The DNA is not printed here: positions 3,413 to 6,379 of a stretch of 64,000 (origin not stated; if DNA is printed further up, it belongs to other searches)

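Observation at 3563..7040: PHP phosphoesterase::SMC-like ATPase fusion (Ppl-like) with a tightly coupled uncharacterised partner gene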

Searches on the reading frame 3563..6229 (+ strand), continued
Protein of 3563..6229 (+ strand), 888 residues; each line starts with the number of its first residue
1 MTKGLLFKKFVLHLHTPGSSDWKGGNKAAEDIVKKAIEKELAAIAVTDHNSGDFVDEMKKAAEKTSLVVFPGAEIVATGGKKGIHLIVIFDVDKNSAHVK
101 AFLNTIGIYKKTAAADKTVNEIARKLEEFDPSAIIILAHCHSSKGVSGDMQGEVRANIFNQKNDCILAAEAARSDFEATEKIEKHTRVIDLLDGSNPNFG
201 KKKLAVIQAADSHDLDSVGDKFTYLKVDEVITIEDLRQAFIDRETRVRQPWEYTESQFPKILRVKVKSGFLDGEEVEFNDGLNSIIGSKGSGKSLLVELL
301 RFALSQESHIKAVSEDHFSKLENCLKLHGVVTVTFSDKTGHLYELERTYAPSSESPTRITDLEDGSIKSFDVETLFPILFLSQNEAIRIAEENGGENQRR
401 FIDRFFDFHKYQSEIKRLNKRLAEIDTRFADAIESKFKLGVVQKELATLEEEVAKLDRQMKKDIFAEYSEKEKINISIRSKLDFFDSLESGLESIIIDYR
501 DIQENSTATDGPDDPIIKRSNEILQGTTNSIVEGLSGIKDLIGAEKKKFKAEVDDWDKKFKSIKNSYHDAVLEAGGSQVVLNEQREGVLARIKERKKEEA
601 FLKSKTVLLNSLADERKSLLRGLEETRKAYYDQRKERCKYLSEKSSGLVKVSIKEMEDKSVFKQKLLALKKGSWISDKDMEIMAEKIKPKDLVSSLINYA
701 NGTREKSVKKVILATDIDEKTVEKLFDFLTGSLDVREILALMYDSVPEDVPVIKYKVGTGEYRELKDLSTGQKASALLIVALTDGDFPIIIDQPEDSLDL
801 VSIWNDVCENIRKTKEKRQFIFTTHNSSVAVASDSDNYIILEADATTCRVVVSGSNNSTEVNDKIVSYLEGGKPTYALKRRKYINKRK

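Call 22: find_homologous_proteins(query=window:3563-6229:+, max_evalue=1e-20)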
Query window:3563-6229:+ (888 aa): 296 proteins with E <= 1e-20 among 8000 candidates; the best 120 are listed.
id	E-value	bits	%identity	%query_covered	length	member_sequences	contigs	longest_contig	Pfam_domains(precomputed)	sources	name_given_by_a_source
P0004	0.0e+0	1932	100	100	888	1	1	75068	PF13476.13,PF02811.27,PF02463.26,PF13304.13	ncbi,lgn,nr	ncbi:MAG: AAA family ATPase [Patescibacteria group bacterium]|nr:AAA family ATPase [Patescibacteria 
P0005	1.3e-273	928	50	100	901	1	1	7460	PF02811.27,PF13304.13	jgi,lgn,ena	-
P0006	2.3e-268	911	48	99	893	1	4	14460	PF13263.13,PF13476.13,PF02811.27,PF02463.26,PF13304.13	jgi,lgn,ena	-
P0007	6.3e-268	909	48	99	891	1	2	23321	PF13476.13,PF02811.27,PF02463.26,PF13304.13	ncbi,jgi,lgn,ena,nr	ncbi:AAA family ATPase [Patescibacteria group bacterium]|nr:AAA family ATPase [Patescibacteria group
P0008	5.3e-267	906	48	99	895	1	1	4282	PF02811.27,PF02463.26,PF13304.13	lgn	-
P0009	7.3e-267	906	48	99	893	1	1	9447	PF13476.13,PF02811.27,PF02463.26,PF13304.13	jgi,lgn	-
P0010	7.9e-267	906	49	99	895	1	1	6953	PF13476.13,PF02811.27,PF02463.26,PF13304.13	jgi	-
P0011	2.2e-266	904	47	99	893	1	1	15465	PF13476.13,PF02811.27,PF02463.26,PF13304.13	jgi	-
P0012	1.2e-264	898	48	100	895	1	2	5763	PF13476.13,PF02811.27,PF02463.26,PF13304.13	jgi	jgi:hypothetical protein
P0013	2.1e-260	884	47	99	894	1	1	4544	PF13476.13,PF02811.27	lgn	-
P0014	8.7e-260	882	47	99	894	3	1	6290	PF13476.13,PF02811.27,PF02463.26,PF13304.13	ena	-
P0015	1.0e-259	882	47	99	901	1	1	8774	PF13476.13,PF02811.27,PF02463.26,PF13304.13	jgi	jgi:predicted nucleic acid-binding Zn-ribbon protein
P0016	2.7e-258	877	47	99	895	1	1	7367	PF13476.13,PF02811.27,PF02463.26,PF13304.13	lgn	-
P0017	4.0e-258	877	48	100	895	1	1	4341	PF13476.13,PF02811.27,PF02463.26,PF13304.13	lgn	-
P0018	4.4e-258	877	46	99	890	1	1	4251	PF13476.13,PF02811.27,PF02463.26,PF13304.13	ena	-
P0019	5.0e-258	877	47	99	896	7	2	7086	PF13476.13,PF02811.27,PF02463.26,PF13304.13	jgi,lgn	-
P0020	6.7e-258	876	46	99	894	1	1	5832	PF13476.13,PF02811.27,PF02463.26,PF13304.13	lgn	-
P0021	1.4e-257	875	46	99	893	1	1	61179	PF13476.13,PF02811.27,PF02463.26,PF13304.13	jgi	jgi:ABC-type cobalamin/Fe3+-siderophores transport system ATPase subunit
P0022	2.3e-257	874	46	99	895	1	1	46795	PF13476.13,PF02811.27,PF02463.26,PF13304.13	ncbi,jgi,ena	ncbi:MAG: AAA family ATPase [Candidatus Omnitrophota bacterium]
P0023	2.9e-257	874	47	99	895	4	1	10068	PF13476.13,PF02811.27,PF02463.26,PF13304.13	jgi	jgi:hypothetical protein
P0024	3.2e-257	874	45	99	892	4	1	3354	PF13476.13,PF02811.27,PF02463.26,PF13304.13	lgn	-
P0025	3.8e-257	874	47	99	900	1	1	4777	PF13476.13,PF02811.27,PF02463.26,PF13304.13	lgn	-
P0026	6.4e-257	873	47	99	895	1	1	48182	PF13476.13,PF02811.27,PF02463.26,PF13304.13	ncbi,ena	-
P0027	1.2e-256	872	47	99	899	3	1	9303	PF13476.13,PF02811.27,PF02463.26,PF13304.13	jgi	-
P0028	1.3e-256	872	48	99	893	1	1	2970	PF13476.13,PF02811.27,PF02463.26,PF13304.13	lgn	-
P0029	2.0e-256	871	47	99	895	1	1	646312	PF13476.13,PF02811.27,PF02463.26,PF13304.13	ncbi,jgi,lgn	ncbi:MAG: AAA family ATPase [Patescibacteria group bacterium]|jgi:hypothetical protein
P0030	1.9e-255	868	47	99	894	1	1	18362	PF13476.13,PF02811.27,PF02463.26,PF13304.13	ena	-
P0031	2.1e-255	868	47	99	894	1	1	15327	PF13476.13,PF02811.27,PF02463.26,PF13304.13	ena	-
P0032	2.7e-255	868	46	99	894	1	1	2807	PF13476.13,PF02811.27,PF02463.26,PF13304.13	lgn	-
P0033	2.8e-255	867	46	99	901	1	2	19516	PF13263.13,PF13476.13,PF02811.27,PF02463.26,PF13304.13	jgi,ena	jgi:hypothetical protein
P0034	3.9e-255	867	47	99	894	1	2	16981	PF13476.13,PF02811.27,PF02463.26,PF13304.13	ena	-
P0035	4.8e-255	867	46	99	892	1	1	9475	PF02811.27,PF02463.26,PF13304.13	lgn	-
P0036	5.1e-255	867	46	99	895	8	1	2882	PF02811.27,PF02463.26,PF13304.13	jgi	-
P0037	1.4e-254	865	45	99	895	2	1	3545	PF13476.13,PF02811.27,PF02463.26,PF13304.13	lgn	-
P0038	1.2e-253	862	47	99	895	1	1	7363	PF13476.13,PF02811.27,PF02463.26,PF13304.13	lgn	-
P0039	1.4e-252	859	46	99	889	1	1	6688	PF13476.13,PF02811.27,PF02463.26,PF13304.13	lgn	-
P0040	2.2e-251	855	46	99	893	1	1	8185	PF13175.13,PF13476.13,PF02811.27,PF02463.26,PF13304.13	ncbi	-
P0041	1.9e-250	851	47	98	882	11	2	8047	PF13476.13,PF02811.27,PF02463.26,PF13304.13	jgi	-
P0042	2.6e-250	851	46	99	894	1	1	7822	PF13476.13,PF02811.27,PF02463.26,PF13304.13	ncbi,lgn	ncbi:MAG: TrlF family AAA-like ATPase [Patescibacteria group bacterium]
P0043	3.0e-250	851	46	99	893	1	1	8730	PF13476.13,PF02811.27,PF02463.26,PF13304.13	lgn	-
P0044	1.3e-249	849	45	99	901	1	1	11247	PF13175.13,PF13476.13,PF02811.27,PF02463.26,PF13304.13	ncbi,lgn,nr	ncbi:MAG: AAA family ATPase [Deltaproteobacteria bacterium]|nr:AAA family ATPase [Deltaproteobacteri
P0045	1.9e-249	848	46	99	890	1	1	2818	PF13476.13,PF02811.27,PF02463.26,PF13304.13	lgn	-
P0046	2.9e-249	848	44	99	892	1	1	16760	PF13476.13,PF02811.27,PF02463.26,PF13304.13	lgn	-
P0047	3.9e-249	847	44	99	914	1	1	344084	PF13476.13,PF02811.27,PF02463.26,PF13304.13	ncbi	ncbi:MAG: TrlF family AAA-like ATPase [Candidatus Zixiibacteriota bacterium]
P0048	2.1e-248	845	46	99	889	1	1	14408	PF13476.13,PF02811.27,PF02463.26,PF13304.13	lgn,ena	-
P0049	5.5e-248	843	45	99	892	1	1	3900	PF02811.27,PF02463.26,PF13304.13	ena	-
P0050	7.7e-248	843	45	99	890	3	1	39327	PF13476.13,PF02811.27,PF02463.26,PF13304.13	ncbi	-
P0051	2.6e-247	841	44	99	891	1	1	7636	PF13476.13,PF02811.27,PF02463.26,PF13304.13,PF08702.16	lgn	-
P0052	2.3e-246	838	46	99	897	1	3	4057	PF13476.13,PF02811.27,PF02463.26,PF13304.13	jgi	-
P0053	2.7e-246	838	45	99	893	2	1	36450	PF13476.13,PF02811.27,PF02463.26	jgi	jgi:hypothetical protein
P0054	9.8e-246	836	46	99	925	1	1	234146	PF13476.13,PF02811.27,PF02463.26,PF13304.13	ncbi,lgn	ncbi:MAG: TrlF family AAA-like ATPase [Pyrinomonadaceae bacterium]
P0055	2.1e-245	835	44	99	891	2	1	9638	PF02811.27,PF02463.26,PF13304.13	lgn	-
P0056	7.5e-245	833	46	99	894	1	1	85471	PF13476.13,PF02811.27,PF02463.26,PF13304.13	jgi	jgi:hypothetical protein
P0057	4.8e-244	830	46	99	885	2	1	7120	PF02811.27,PF02463.26,PF13304.13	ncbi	-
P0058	2.2e-243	828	45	99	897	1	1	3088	PF13476.13,PF02811.27,PF02463.26,PF13304.13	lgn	-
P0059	2.8e-243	828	44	99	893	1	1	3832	PF13476.13,PF02811.27,PF02463.26,PF13304.13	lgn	-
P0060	5.9e-243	827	45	99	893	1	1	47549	PF13476.13,PF02811.27,PF02463.26,PF13304.13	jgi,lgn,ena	-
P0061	6.9e-243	826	45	99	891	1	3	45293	PF13476.13,PF02811.27,PF02463.26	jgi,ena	-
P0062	1.2e-241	822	45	100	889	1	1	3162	PF13476.13,PF02811.27,PF02463.26,PF13304.13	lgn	-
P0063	1.2e-240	819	45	99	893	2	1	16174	PF13476.13,PF02811.27,PF02463.26,PF13304.13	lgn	-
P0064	3.1e-240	818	45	99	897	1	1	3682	PF13476.13,PF02811.27,PF02463.26,PF13304.13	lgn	-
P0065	4.0e-240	817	44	99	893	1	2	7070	PF13476.13,PF02811.27,PF02463.26,PF13304.13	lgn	-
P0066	2.7e-238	811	44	99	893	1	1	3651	PF13476.13,PF02811.27,PF02463.26,PF13304.13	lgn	-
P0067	1.5e-236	805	43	99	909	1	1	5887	PF02811.27,PF02463.26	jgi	-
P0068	1.3e-235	802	45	99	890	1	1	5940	PF13476.13,PF02811.27,PF02463.26,PF13304.13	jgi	jgi:DNA repair ATPase RecN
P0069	4.5e-234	797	43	99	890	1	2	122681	PF13476.13,PF02811.27,PF02463.26,PF13304.13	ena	-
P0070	1.8e-232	792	43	99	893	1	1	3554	PF13476.13,PF02811.27,PF02463.26,PF13304.13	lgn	-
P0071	1.5e-231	789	44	99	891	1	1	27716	PF13476.13,PF02811.27,PF02463.26,PF13304.13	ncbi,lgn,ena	-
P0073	1.9e-228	779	44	99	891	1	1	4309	PF13476.13,PF02811.27,PF02463.26,PF13304.13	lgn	-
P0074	9.9e-228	776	42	99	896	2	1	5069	PF13476.13,PF02811.27,PF02463.26,PF13304.13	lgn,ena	-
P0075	1.0e-226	773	44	99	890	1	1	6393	PF13476.13,PF02811.27,PF02463.26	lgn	-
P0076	2.0e-226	772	43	99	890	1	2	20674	PF13476.13,PF02811.27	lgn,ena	-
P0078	1.1e-225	770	44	99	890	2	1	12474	PF02811.27,PF02463.26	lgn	-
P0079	2.2e-222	759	43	99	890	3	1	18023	PF02811.27,PF02463.26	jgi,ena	jgi:hypothetical protein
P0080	3.3e-219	748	43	99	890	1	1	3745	PF13476.13,PF02811.27,PF02463.26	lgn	-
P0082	1.8e-199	683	44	83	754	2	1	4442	PF13476.13,PF02811.27,PF02463.26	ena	-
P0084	1.7e-197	676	40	99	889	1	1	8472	PF02811.27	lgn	-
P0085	2.3e-196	673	40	99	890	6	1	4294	PF02811.27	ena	-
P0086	2.4e-196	673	40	99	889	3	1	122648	PF02811.27,PF02463.26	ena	-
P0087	1.7e-195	670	39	99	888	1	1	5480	PF02811.27,PF02463.26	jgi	-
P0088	4.3e-194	665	44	82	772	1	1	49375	PF13476.13,PF02811.27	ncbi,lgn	-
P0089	2.7e-193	662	39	99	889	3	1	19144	PF02811.27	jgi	jgi:PHP family Zn ribbon phosphoesterase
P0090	2.0e-192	660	40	99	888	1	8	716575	PF13476.13,PF02811.27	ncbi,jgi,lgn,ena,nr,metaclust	ncbi:MAG: hypothetical protein APF76_04060 [Desulfitibacter sp. BRH_c19]|nr:MAG: hypothetical protei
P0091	7.6e-192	658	38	99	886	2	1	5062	PF13476.13,PF02811.27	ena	-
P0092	1.3e-191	657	39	99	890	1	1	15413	PF02811.27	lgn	-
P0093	2.1e-191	656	39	99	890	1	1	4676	PF13476.13,PF02811.27,PF02463.26,PF13304.13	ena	-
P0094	1.1e-190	654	40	99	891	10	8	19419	PF02811.27,PF02463.26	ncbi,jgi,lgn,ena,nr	ncbi:MAG TPA: PHP domain-containing protein [Sedimentibacter sp.]|nr:PHP domain-containing protein [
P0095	1.6e-190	653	38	99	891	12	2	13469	PF13476.13,PF02811.27,PF02463.26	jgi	jgi:hypothetical protein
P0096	4.9e-190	652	40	100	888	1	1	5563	PF13476.13,PF02811.27,PF02463.26,PF13304.13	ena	-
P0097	2.9e-188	646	39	99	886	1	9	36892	PF13476.13,PF02811.27,PF02463.26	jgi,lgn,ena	jgi:ABC-type lipoprotein export system ATPase subunit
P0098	4.2e-187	642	38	99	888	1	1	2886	PF02811.27,PF02463.26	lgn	-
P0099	2.3e-185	636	39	99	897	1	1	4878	PF02811.27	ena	-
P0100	3.4e-185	636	38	99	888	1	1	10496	PF13476.13,PF02811.27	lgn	-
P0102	1.1e-183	631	39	99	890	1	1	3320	PF13476.13,PF02811.27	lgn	-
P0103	1.7e-183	630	38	99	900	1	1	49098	PF02811.27,PF13304.13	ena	-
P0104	6.4e-183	628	38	99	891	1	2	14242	PF13476.13,PF02811.27,PF02463.26,PF13304.13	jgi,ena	jgi:PHP family Zn ribbon phosphoesterase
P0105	7.0e-183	628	43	78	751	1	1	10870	PF13476.13,PF02811.27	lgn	-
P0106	1.0e-182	627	43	78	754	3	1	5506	PF13476.13,PF02811.27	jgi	jgi:hypothetical protein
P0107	1.2e-182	627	38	99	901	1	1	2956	PF13476.13,PF02811.27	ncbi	-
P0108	2.5e-182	626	39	99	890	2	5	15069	PF13476.13,PF02811.27,PF02463.26,PF13304.13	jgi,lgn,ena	jgi:ABC-type Na+ transport system ATPase subunit NatA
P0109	2.8e-182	626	38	99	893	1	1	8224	PF13476.13,PF02811.27,PF13304.13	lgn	-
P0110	3.1e-182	626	38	99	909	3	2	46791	PF13476.13,PF02811.27,PF02463.26,PF13304.13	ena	-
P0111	3.4e-182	626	38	99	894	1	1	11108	PF13476.13,PF02811.27,PF02463.26,PF13304.13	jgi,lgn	jgi:PHP family Zn ribbon phosphoesterase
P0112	2.1e-181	623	39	99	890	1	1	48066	PF02811.27,PF02463.26,PF13304.13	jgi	jgi:PHP family Zn ribbon phosphoesterase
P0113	2.7e-181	623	39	99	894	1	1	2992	PF13476.13,PF02811.27,PF02463.26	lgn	-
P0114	3.0e-181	623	40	99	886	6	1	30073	PF13476.13,PF02811.27,PF02463.26,PF13304.13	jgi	jgi:hypothetical protein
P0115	5.4e-181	622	39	99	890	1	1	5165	PF13476.13,PF02811.27,PF02463.26,PF13304.13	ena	-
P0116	8.3e-181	621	38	99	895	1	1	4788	PF02811.27,PF02463.26,PF13304.13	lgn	-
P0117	1.4e-180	620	39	99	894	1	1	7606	PF13476.13,PF02811.27,PF02463.26,PF13304.13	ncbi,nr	ncbi:AAA family ATPase [candidate division KSB3 bacterium]|nr:AAA family ATPase [candidate division 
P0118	2.4e-180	620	37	99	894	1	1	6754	PF02811.27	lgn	-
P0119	2.7e-180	619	38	100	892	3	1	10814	PF13175.13,PF13476.13,PF02811.27,PF02463.26,PF13304.13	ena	-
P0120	4.4e-180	619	39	99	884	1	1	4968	PF02811.27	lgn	-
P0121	4.7e-180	619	38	99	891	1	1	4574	PF13476.13,PF02811.27,PF13304.13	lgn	-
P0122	6.5e-180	618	38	100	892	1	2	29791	PF13476.13,PF02811.27,PF02463.26,PF13304.13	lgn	-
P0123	6.5e-180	618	37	100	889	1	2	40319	PF02811.27,PF02463.26,PF13304.13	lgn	-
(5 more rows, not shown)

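Call 23: find_encoding_contigs(protein=P0007, flank=6000, max_places=2)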
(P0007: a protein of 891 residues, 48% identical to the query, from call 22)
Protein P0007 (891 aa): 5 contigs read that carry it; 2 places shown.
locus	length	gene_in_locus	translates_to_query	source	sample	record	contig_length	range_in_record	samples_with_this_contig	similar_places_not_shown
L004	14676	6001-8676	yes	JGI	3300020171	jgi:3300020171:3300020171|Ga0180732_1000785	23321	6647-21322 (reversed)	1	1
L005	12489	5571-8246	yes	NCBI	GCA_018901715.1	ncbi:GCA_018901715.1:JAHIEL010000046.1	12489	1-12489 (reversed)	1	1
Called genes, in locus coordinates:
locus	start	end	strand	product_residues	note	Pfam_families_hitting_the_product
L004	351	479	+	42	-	-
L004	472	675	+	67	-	-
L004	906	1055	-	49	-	-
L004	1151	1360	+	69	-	PF12844:HTH_19, PF13443:HTH_26, PF13560:HTH_31 (weak), PF01381:HTH_3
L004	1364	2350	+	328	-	PF00145:DNA_methylase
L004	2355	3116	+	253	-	PF11463:R-HINP1I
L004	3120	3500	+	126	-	PF03852:Vsr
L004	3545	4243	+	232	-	PF04326:SLFN_AlbA_2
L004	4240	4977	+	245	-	-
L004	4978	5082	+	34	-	-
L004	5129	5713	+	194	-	-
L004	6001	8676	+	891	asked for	PF02811:PHP (weak), PF02463:SMC_N, PF13476:AAA_23, PF13304:AAA_21 (faint)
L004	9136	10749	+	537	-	PF25917:BSH_RND (weak), PF25973:BSH_CzcB (faint), PF25881:HH_YBHG (faint), PF25954:Beta-barrel_RND_2 (faint), PF25967:RND-MFP_C (weak)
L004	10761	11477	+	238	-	PF02463:SMC_N, PF00005:ABC_tran, PF13304:AAA_21 (faint)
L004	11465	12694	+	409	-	PF12704:MacB_PCD, PF02687:FtsX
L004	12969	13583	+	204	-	PF01135:PCMT, PF01209:Ubie_methyltran (weak), PF13847:Methyltransf_31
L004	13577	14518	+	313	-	PF02618:YceG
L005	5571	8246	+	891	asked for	PF02811:PHP (weak), PF02463:SMC_N, PF13476:AAA_23, PF13304:AAA_21 (faint)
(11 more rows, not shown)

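Call 24: find_encoding_contigs(protein=P0006, flank=6000, max_places=2)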
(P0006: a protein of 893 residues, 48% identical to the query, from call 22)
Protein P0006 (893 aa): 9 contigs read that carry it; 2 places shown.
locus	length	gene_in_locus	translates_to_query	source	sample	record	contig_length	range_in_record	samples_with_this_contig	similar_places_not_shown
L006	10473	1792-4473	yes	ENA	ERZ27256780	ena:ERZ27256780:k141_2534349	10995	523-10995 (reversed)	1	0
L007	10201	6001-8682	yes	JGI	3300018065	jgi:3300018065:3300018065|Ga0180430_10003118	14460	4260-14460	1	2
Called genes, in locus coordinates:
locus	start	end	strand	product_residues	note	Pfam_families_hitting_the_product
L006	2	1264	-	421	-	?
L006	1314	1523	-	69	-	PF13443:HTH_26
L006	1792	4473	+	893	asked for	PF02811:PHP, PF13263:PHP_C (faint), PF02463:SMC_N, PF13476:AAA_23, PF13304:AAA_21 (faint)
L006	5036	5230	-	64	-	-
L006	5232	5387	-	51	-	-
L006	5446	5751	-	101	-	PF11171:DUF2958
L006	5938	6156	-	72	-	-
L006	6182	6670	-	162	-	PF04002:RadC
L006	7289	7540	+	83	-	-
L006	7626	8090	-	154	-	PF00589:Phage_integrase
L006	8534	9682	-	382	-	PF18145:SAVED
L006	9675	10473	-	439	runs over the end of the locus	?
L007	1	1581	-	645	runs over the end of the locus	PF01555:N6_N4_Mtase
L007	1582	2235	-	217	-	PF14335:DUF4391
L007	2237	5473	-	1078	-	PF04851:ResIII (faint), PF00176:SNF2-rel_dom, PF00271:Helicase_C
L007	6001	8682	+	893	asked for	PF02811:PHP, PF13263:PHP_C (faint), PF02463:SMC_N, PF13476:AAA_23, PF13304:AAA_21 (faint)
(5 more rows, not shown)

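Call 25: find_encoding_contigs(protein=P0029, flank=6000, max_places=2)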
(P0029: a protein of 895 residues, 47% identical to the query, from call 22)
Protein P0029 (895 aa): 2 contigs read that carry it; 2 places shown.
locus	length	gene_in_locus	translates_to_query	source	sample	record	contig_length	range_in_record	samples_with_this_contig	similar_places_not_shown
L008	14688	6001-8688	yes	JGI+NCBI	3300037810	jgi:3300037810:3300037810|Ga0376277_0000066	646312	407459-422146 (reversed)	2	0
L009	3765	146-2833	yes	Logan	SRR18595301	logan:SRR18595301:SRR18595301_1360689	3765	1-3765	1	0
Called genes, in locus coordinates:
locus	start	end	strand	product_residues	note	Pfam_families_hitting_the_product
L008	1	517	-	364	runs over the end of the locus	-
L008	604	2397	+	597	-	PF01807:Zn_ribbon_DnaG, PF08275:DNAG_N, PF01751:Toprim, PF13155:Toprim_2, PF13662:Toprim_4, PF10410:DnaB_bind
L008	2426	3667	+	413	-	-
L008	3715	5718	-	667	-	PF13205:Big_5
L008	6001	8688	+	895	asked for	PF02811:PHP (weak), PF13476:AAA_23 (faint), PF02463:SMC_N, PF13304:AAA_21 (faint)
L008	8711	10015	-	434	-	PF00239:Resolvase, PF07508:Recombinase, PF13408:Zn_ribbon_recom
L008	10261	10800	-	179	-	-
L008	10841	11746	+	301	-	-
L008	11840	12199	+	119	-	-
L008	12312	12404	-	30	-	-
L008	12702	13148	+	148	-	-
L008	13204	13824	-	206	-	PF12671:Amidase_6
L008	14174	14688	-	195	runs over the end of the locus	PF00293:NUDIX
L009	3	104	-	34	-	?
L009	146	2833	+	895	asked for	PF02811:PHP (weak), PF13476:AAA_23 (faint), PF02463:SMC_N, PF13304:AAA_21 (faint)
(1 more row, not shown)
